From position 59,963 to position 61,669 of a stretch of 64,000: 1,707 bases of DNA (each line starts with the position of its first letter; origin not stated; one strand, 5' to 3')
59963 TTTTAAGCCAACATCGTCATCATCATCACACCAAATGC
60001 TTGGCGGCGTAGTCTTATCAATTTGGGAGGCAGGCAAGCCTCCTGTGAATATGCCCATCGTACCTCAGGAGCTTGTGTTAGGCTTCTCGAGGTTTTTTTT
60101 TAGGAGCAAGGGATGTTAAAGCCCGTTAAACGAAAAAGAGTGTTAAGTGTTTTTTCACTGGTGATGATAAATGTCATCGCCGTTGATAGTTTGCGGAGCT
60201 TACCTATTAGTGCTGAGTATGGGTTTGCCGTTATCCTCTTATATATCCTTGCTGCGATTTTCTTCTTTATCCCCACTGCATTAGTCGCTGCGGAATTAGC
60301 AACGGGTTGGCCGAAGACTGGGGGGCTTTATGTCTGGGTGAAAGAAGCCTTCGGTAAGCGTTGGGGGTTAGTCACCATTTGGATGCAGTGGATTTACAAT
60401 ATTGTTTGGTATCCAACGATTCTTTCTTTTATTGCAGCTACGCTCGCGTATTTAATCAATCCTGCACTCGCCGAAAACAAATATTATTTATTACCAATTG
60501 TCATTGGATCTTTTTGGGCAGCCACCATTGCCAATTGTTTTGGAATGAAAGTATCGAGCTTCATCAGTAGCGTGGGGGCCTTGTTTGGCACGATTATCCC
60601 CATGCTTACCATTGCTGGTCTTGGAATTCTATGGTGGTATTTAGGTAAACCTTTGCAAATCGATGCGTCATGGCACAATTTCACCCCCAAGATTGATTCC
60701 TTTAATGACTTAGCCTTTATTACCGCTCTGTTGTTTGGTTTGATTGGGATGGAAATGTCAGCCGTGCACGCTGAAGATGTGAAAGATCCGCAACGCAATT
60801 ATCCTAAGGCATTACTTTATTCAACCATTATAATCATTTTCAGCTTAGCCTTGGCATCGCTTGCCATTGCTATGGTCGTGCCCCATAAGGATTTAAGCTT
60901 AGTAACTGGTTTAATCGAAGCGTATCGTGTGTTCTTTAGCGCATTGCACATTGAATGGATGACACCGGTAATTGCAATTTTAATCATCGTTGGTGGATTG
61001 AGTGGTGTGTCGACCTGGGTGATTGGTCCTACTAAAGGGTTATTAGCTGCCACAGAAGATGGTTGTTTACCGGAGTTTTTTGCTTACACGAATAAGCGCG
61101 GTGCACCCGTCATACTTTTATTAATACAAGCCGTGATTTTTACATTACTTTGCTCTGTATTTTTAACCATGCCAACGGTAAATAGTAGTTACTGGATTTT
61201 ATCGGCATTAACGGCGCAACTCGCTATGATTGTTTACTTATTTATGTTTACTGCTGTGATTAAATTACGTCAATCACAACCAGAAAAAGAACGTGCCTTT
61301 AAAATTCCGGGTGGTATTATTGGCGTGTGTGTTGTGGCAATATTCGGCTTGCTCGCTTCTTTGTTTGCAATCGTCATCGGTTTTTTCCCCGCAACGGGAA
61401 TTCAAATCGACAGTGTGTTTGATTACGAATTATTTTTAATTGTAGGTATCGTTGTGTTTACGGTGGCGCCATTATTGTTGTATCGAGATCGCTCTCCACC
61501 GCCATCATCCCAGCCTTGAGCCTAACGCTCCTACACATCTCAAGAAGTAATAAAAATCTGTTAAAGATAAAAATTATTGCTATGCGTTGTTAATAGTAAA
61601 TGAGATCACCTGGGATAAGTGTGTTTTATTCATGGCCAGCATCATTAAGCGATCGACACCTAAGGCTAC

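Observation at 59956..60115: His-codon leader peptide plus alternative hairpins and a U9 terminator upstream of an APC permease: probable histidine-sensing transcription attenuator on a transporter gene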

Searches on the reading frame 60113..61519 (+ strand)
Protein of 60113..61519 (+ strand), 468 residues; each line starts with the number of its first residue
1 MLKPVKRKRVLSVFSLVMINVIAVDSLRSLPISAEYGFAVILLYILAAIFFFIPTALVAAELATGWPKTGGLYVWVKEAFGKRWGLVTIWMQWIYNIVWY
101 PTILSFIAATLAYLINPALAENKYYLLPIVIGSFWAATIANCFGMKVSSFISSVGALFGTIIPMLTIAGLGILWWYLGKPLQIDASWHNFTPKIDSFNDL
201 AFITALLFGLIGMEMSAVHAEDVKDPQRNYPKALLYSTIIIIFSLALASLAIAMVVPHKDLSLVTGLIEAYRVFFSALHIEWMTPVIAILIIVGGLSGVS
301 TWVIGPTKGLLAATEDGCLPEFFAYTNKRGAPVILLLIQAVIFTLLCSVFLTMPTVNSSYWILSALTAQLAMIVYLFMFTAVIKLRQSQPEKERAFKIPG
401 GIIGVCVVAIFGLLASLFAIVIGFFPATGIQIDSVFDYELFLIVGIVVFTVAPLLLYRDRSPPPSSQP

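Call 8: search_protein_families(library=ncbifam, proteins=[window:60113-61519:+])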
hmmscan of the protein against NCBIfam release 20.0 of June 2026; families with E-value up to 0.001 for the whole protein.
window:60113-61519:+ (468 aa): 23 families
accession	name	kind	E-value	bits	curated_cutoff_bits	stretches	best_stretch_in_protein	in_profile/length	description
TIGR03813.2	Gln_GABA_anti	equivalog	3.9e-140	468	650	1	9-462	2-460/479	glutamine/gamma-aminobutyrate antiporter GadC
NF053662.1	Glu_GABA_anti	equivalog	3.3e-132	441.8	640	1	11-462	2-448/468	glutamate/gamma-aminobutyrate antiporter GadC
NF040513.1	antiport_TyrP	equivalog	7.9e-93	311.6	630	1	9-461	3-460/465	tyrosine-tyramine antiporter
TIGR00910.1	2A0307_GadC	equivalog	1.1e-79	268.4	673.5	1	8-458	10-465/511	glutamate/gamma-aminobutyrate antiporter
TIGR00909.1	2A0306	subfamily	7.1e-26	91.1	556.8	1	8-418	2-402/429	amino acid transporter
NF011775.0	PRK15238.1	equivalog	2.4e-24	86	400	2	7-259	5-273/500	glutamate/gamma-aminobutyrate family transporter YjeM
TIGR00905.1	2A0302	subfamily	6.1e-24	84.6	409.05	1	39-420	42-407/473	basic amino acid/polyamine antiporter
NF007929.0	PRK10644.1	equivalog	1.6e-21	76.5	574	1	46-412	47-404/445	arginine/agmatine antiporter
NF007938.0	PRK10655.1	equivalog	1.3e-20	74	409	1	8-416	8-405/438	putrescine-ornithine antiporter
TIGR04298.1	his_histam_anti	equivalog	1.8e-20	73.6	750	1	40-451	34-426/429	histidine-histamine antiporter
TIGR00908.1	2A0305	equivalog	1.1e-16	60.8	381.75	1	9-428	7-409/442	ethanolamine permease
TIGR04299.1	antiport_PotE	equivalog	3.4e-15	56.2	560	1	16-420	14-400/430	putrescine-ornithine antiporter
TIGR00911.1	2A0308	subfamily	7.5e-15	54.4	701.8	1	37-428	81-453/505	L-type amino acid transporter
NF007754.0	PRK10435.1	equivalog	1.3e-14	54.1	585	1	37-412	36-403/443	cadaverine/lysine antiporter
TIGR00913.1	2A0310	subfamily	1.7e-13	50.1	578.7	1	38-452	36-461/480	amino acid permease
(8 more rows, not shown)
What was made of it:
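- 60102..61519 (+): Regulated gene: SD AGGAG (60102-06) and the 468-aa APC-superfamily permease (ATG 60113), which is GadC-like. TIGR03813 scores 468 bits against a cut-off of 650 (call 8).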

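Call 9: search_protein_families(library=pfam, proteins=[window:60113-61519:+])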
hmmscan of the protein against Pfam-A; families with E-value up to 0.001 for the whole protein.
window:60113-61519:+ (468 aa): 2 families
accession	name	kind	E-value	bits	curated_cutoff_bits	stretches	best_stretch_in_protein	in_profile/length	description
PF13520.12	AA_permease_2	-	2.1e-70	238.3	27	1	12-445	2-426/427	Amino acid permease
PF00324.27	AA_permease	-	2.3e-31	109.4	24.6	1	28-449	18-448/470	Amino acid permease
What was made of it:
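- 60102..61519 (+): Pfam AA_permease_2, E = 2e-70 (call 9).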

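Call 10: find_related_loci(query=window:60113-61519:+, collection=genome_contigs, flank=3000)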
Query window:60113-61519:+ (468 aa) in genome_contigs; peptide patterns used: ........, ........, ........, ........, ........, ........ (x = any residue, [..] = any of these).
347 stretches matched a pattern; 282 encode a relative of the query (tblastn E <= 1e-3); the best 80 are kept; 80 distinct loci.
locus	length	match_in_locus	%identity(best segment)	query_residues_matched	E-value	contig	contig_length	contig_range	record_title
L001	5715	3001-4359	71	7-459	0e+0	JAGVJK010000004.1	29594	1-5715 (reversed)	MAG: Gammaproteobacteria bacterium isolate SW_25 c_000000001438, whole genome shotgun sequence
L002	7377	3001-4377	63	1-459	0e+0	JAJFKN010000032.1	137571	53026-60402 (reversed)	MAG: Gammaproteobacteria bacterium isolate OFTM317 OFTM317_31, whole genome shotgun sequence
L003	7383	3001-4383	60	1-461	0e+0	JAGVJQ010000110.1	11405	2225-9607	MAG: Gammaproteobacteria bacterium isolate SW_14 c_000000068943, whole genome shotgun sequence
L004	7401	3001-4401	58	2-468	0e+0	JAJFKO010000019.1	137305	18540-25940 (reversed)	MAG: Gammaproteobacteria bacterium isolate OFTM54 OFTM54_18, whole genome shotgun sequence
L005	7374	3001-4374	62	2-460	2e-179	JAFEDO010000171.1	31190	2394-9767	MAG: Proteobacteria bacterium isolate SZAS-82 LIN-518__171__length-31190, whole genome shotgun sequence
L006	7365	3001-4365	60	7-461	9e-180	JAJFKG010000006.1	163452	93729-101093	MAG: Gammaproteobacteria bacterium isolate OFTM122 OFTM122_5, whole genome shotgun sequence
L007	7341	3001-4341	61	6-453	1e-178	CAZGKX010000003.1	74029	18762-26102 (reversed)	MAG TPA_asm: uncultured Legionellaceae bacterium isolate binchicken_co266_181 genome assembly, contig: NODE_775_length_7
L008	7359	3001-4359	60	8-461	7e-178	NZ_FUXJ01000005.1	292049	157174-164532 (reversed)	Legionella maceachernii strain ATCC 35300, whole genome shotgun sequence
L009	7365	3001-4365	56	8-461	4e-177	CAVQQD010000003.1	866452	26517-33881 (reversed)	MAG: uncultured Gammaproteobacteria bacterium isolate MFD00731.bin.1.206 genome assembly, contig: contig_72935, whole ge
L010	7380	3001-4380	57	8-468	7e-176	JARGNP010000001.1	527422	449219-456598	MAG: Legionellaceae bacterium isolate bin_bo_oilr1.011 NODE_8_length_527422_cov_83.538062, whole genome shotgun sequence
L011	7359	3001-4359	64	6-458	2e-175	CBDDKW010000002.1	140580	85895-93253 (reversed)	MAG: Gammaproteobacteria bacterium isolate 2c2e90b9-7525-47a9-86f4-28b6ddb71168 genome assembly, contig: contig_2, whole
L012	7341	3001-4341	59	6-453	2e-175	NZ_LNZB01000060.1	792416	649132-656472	Legionella waltersii strain ATCC 51914 Lwal_ctg060, whole genome shotgun sequence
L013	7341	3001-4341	59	6-453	1e-174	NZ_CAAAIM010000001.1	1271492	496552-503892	Legionella rowbothamii strain LLAP6, whole genome shotgun sequence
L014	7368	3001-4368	58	6-461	3e-174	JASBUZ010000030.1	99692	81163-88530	MAG: Gammaproteobacteria bacterium isolate BWSM_89 k141_819093, whole genome shotgun sequence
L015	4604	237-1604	59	6-462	1e-178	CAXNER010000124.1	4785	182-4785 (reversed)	MAG: Legionellaceae bacterium isolate MH-09jul19-162 genome assembly, contig: MH-09jul19-C43442, whole genome shotgun se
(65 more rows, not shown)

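Call 14: find_related_loci(query=window:60113-61519:+, collection=metagenome_contigs, flank=1500)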
Query window:60113-61519:+ (468 aa) in metagenome_contigs; peptide patterns used: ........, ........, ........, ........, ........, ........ (x = any residue, [..] = any of these).
255 stretches matched a pattern; 156 encode a relative of the query (tblastn E <= 1e-3); the best 80 are kept; 80 distinct loci.
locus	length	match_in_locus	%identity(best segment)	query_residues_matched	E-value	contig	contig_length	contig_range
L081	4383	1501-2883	72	1-461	0e+0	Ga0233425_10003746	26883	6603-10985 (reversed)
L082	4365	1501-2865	60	7-461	0e+0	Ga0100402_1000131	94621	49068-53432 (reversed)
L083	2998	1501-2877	58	8-467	0e+0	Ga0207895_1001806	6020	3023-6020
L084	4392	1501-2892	57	2-465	3e-180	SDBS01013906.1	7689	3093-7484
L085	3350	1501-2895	56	2-466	0e+0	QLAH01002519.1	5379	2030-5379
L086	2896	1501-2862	61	3-456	0e+0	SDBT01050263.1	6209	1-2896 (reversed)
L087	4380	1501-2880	56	2-461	1e-176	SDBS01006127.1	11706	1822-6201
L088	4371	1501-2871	57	5-461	5e-176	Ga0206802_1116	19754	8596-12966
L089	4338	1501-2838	57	8-453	4e-175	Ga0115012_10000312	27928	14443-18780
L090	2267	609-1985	56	5-460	0e+0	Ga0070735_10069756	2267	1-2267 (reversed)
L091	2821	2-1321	58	22-461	2e-179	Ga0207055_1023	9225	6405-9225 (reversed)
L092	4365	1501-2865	58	6-461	2e-172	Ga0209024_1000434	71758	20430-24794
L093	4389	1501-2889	56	1-460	5e-171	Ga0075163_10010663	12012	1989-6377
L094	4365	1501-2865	58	6-461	3e-170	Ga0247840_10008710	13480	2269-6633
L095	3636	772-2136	58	6-461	5e-173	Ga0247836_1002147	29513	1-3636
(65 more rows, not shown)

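Call 29: find_homologous_proteins(query=window:60113-61519:+, max_evalue=1e-100)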
Query window:60113-61519:+ (468 aa): 3644 proteins with E <= 1e-100 among 8000 candidates; the best 120 are listed.
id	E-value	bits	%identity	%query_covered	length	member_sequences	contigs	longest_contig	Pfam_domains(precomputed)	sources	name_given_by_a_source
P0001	0.0e+0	1013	100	100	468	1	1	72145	PF13520.13,PF00324.28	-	-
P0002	4.2e-211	720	72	99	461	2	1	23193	PF13520.13,PF00324.28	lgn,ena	-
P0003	2.8e-205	701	70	97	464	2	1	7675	PF13520.13,PF00324.28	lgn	-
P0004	2.0e-194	665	63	99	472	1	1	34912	PF13520.13,PF00324.28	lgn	-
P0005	2.4e-190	652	63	99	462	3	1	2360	PF13520.13,PF00324.28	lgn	-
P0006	1.2e-189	649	63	98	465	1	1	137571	PF13520.13,PF00324.28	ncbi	-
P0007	2.2e-188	645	64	99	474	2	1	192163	PF13520.13,PF00324.28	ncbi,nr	ncbi:MAG: amino acid permease [Legionellales bacterium]|nr:amino acid permease [Legionellales bacter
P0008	5.6e-188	644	63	97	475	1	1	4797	PF13520.13,PF00324.28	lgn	-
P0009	5.4e-187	641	64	99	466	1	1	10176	PF13520.13,PF00324.28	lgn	-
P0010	8.4e-187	640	64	97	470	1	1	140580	PF13520.13,PF00324.28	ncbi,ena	-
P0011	6.8e-183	627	63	97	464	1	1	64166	PF13520.13,PF00324.28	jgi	jgi:glutamate:GABA antiporter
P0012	6.9e-183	627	64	97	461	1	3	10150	PF13520.13,PF00324.28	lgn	-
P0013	7.4e-182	624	62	97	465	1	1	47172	PF13520.13,PF00324.28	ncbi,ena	-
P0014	2.5e-181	622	61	98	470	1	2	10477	PF13520.13,PF00324.28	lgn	-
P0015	3.8e-181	621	61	99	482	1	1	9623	PF13520.13,PF00324.28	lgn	-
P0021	7.7e-180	617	65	97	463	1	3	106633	PF13520.13,PF00324.28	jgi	-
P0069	4.4e-172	592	57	99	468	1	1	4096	PF13520.13,PF00324.28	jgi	-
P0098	3.4e-170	585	59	97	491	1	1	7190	PF13520.13,PF00324.28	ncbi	-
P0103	6.7e-170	584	58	98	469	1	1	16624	PF13520.13,PF00324.28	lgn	-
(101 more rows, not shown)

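Call 37: find_homologous_proteins(query=L087:1492-2892:+, max_evalue=1e-150)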
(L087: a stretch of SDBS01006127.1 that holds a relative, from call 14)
Query L087:1492-2892:+ (467 aa): 1195 proteins with E <= 1e-150 among 8000 candidates; the best 120 are listed.
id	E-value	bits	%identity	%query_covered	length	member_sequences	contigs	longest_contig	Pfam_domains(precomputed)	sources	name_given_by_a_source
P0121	0.0e+0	1022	100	100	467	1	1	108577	PF13520.13,PF00324.28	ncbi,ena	-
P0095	9.9e-268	907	88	99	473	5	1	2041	PF13520.13,PF00324.28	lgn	-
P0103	3.8e-242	822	79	100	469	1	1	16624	PF13520.13,PF00324.28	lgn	-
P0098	2.9e-235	800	78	100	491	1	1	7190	PF13520.13,PF00324.28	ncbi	-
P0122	3.5e-235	799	79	97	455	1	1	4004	PF13520.13,PF00324.28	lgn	-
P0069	8.0e-231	785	75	99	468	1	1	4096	PF13520.13,PF00324.28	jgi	-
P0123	1.4e-230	784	75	98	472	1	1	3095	PF13520.13,PF00324.28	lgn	-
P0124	2.9e-230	783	73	100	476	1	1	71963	PF13520.13,PF00324.28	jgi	-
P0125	7.0e-229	779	77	97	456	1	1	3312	PF13520.13,PF00324.28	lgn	-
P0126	1.2e-200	686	63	99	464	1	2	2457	PF13520.13,PF00324.28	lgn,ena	-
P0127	1.4e-199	682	62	98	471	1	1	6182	PF13520.13,PF00324.28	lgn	-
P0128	5.3e-199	680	63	99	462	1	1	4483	PF13520.13,PF00324.28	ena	-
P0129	5.3e-197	674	64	98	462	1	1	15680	PF13520.13,PF00324.28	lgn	-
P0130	2.0e-196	672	62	99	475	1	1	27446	PF13520.13,PF00324.28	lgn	-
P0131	2.9e-195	668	64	97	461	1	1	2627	PF13520.13,PF00324.28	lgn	-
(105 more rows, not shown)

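Call 38: find_encoding_contigs(protein=P0103, flank=1200, max_places=2)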
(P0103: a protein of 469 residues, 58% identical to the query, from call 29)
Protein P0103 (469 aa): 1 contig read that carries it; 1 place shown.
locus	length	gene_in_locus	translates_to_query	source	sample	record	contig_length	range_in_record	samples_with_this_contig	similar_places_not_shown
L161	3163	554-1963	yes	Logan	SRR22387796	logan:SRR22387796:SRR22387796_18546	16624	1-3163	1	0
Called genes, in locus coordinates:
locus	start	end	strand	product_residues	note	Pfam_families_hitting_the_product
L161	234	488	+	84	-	-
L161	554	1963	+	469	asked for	PF13520:AA_permease_2, PF00324:AA_permease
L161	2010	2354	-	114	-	PF11743:DUF3301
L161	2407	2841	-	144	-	-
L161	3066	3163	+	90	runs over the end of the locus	PF01455:HupF_HypC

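Call 39: find_encoding_contigs(protein=P0098, flank=1200, max_places=2)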
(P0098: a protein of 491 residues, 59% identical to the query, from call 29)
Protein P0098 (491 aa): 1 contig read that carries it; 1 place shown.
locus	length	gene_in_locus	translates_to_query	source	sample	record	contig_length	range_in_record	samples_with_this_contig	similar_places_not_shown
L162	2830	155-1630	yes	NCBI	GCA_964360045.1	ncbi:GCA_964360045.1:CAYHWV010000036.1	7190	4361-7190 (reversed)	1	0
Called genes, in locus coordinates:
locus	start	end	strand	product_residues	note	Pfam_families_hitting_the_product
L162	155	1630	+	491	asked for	PF00324:AA_permease, PF13520:AA_permease_2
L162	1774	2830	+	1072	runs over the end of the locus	PF07859:Abhydrolase_3, PF00326:Peptidase_S9 (faint), PF13424:TPR_12 (faint)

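Call 40: find_encoding_contigs(protein=P0124, flank=1200, max_places=2)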
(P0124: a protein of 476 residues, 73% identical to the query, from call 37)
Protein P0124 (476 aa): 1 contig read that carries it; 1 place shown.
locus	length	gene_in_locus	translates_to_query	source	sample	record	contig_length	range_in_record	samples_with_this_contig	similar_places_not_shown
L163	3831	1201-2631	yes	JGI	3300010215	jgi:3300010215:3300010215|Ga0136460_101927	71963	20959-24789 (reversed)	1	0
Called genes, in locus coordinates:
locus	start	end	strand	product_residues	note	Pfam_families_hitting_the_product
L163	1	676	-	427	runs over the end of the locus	-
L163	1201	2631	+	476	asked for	PF13520:AA_permease_2, PF00324:AA_permease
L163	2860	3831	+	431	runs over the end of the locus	PF05697:Trigger_N, PF00254:FKBP_C, PF05698:Trigger_C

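Call 41: find_encoding_contigs(protein=P0003, flank=1200, max_places=2)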
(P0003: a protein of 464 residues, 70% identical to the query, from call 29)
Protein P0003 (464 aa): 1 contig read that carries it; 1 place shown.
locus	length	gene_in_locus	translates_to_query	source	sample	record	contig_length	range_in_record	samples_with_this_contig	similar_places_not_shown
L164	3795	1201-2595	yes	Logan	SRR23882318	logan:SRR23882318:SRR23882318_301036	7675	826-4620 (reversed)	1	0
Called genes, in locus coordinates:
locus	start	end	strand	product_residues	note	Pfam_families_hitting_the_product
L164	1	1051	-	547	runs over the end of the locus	PF02776:TPP_enzyme_N, PF00205:TPP_enzyme_M, PF02775:TPP_enzyme_C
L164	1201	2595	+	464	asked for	PF00324:AA_permease, PF13520:AA_permease_2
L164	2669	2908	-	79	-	-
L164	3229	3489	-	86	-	-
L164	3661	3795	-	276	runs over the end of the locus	-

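Call 43: find_encoding_contigs(protein=P0122, flank=1000, max_places=2)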
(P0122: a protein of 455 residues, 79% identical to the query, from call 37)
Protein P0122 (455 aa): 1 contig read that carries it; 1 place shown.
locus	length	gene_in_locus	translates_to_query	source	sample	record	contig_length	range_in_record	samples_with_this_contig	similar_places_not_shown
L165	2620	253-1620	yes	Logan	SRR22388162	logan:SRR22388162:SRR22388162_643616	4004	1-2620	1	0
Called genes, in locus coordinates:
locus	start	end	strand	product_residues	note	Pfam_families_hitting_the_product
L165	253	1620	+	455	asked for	PF00324:AA_permease, PF13520:AA_permease_2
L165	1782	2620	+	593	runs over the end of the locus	PF04564:U-box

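Call 44: find_encoding_contigs(protein=P0069, flank=1000, max_places=2)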
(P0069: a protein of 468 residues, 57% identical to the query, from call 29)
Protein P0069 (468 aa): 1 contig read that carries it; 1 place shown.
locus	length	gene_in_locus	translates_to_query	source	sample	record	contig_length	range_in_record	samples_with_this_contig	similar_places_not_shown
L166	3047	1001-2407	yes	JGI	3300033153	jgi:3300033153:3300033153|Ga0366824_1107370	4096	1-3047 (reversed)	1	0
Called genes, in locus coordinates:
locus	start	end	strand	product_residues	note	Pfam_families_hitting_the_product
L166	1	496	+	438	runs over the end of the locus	PF07660:STN (faint), PF03958:Secretin_N, PF00263:Secretin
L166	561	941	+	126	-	PF01202:SKI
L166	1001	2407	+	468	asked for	PF00324:AA_permease, PF13520:AA_permease_2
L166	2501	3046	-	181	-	?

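Call 45: find_encoding_contigs(protein=P0123, flank=1000, max_places=2)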
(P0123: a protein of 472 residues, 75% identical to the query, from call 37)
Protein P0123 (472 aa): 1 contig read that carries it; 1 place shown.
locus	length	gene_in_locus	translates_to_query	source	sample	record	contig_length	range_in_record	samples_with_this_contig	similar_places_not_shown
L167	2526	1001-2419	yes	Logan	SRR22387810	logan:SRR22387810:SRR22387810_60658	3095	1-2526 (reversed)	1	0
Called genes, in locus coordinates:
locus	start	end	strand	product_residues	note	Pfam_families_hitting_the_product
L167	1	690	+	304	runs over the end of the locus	PF02517:Rce1-like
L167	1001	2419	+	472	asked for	PF13520:AA_permease_2, PF00324:AA_permease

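Call 46: find_encoding_contigs(protein=P0125, flank=1000, max_places=2)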
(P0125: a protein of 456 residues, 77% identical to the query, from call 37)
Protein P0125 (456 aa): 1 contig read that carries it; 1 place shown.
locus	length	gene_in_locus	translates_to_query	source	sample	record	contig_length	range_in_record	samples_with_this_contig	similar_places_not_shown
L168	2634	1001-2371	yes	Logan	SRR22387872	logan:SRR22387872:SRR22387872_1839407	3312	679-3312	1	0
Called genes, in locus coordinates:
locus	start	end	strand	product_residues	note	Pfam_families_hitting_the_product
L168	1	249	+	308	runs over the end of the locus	?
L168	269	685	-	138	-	-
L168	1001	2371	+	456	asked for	PF13520:AA_permease_2, PF00324:AA_permease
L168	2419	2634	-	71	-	?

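Call 64: search_solved_structures(query=window:60113-61516:+, max_evalue=1e-10)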
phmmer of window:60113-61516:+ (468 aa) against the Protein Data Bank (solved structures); distinct sequences matched with E-value up to 1e-10: 6.
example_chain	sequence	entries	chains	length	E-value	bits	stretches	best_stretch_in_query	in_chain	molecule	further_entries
4dji_A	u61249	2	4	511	1.2e-64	222.4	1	9-458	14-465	Probable glutamate/gamma-aminobutyrate antiporter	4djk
3ncy_A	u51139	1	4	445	3.5e-16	62.6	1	37-398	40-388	AdiC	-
3lrb_A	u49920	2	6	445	4.6e-15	58.9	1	42-396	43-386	Arginine/agmatine antiporter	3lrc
5j4i_A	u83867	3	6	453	4.8e-15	58.8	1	42-396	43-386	Arginine/agmatine antiporter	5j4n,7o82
3ob6_A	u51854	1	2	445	6.5e-15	58.4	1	42-396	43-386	AdiC arginine:agmatine antiporter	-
3l1l_A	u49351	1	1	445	6.5e-15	58.4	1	41-396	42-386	Arginine/agmatine antiporter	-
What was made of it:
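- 60102..61519 (+): The closest solved structure is GadC 4DJI, E = 1e-64 (call 64).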

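Call 70: find_encoding_contigs(protein=P0004, flank=600, max_places=1)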
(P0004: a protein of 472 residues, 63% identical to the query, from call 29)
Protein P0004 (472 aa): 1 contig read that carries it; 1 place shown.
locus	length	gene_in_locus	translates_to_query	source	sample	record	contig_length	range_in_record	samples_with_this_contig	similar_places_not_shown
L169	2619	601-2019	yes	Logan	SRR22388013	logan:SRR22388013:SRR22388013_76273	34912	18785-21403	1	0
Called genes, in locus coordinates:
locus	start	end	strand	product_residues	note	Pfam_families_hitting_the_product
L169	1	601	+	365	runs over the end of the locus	PF22660:RS_preATP-grasp-like, PF02222:ATP-grasp, PF17769:PurK_C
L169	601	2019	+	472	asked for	PF13520:AA_permease_2, PF00324:AA_permease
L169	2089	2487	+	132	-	-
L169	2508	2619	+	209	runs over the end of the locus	-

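Call 71: find_encoding_contigs(protein=P0007, flank=600, max_places=1)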
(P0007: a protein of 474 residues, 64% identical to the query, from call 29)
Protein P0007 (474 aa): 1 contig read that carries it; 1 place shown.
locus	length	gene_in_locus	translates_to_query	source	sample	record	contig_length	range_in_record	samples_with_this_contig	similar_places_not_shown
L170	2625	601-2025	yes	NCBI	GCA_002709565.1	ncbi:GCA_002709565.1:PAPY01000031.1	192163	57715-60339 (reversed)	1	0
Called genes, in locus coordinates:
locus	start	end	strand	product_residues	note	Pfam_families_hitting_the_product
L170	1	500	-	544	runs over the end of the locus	PF02776:TPP_enzyme_N, PF00205:TPP_enzyme_M, PF02775:TPP_enzyme_C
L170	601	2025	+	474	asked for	PF13520:AA_permease_2, PF00324:AA_permease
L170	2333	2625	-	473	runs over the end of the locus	PF04326:SLFN_AlbA_2, PF13749:HATPase_c_4, PF08220:HTH_DeoR (weak)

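Call 72: find_encoding_contigs(protein=P0009, flank=600, max_places=1)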
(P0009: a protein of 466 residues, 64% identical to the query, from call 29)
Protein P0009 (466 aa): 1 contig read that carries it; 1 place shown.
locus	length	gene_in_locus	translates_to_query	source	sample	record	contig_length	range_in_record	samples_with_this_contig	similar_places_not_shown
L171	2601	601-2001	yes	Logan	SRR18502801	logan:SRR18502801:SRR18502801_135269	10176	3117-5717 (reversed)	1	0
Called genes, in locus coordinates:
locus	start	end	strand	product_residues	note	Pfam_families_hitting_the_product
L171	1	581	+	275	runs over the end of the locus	PF27523:PSD, PF02666:PS_Dcarbxylase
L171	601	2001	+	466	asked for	PF00324:AA_permease, PF13520:AA_permease_2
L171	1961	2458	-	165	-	PF02600:DsbB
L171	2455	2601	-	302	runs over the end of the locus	PF02729:OTCace_N, PF00185:OTCace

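Call 73: find_encoding_contigs(protein=P0021, flank=600, max_places=1)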
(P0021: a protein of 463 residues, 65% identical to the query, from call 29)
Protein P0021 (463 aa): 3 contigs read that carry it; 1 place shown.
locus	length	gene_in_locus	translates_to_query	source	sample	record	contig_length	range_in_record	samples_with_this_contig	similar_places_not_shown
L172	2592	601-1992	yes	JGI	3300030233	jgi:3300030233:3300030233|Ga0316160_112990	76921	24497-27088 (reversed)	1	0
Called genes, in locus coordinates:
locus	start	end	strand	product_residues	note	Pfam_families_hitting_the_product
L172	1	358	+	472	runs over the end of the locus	PF12796:Ank_2, PF13637:Ank_4, PF13857:Ank_5 (weak), PF00023:Ank, PF13606:Ank_3 (weak), PF28177:T4SS_AnkD (weak)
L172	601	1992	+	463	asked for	PF00324:AA_permease, PF13520:AA_permease_2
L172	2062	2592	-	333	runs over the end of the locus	PF00152:tRNA-synt_2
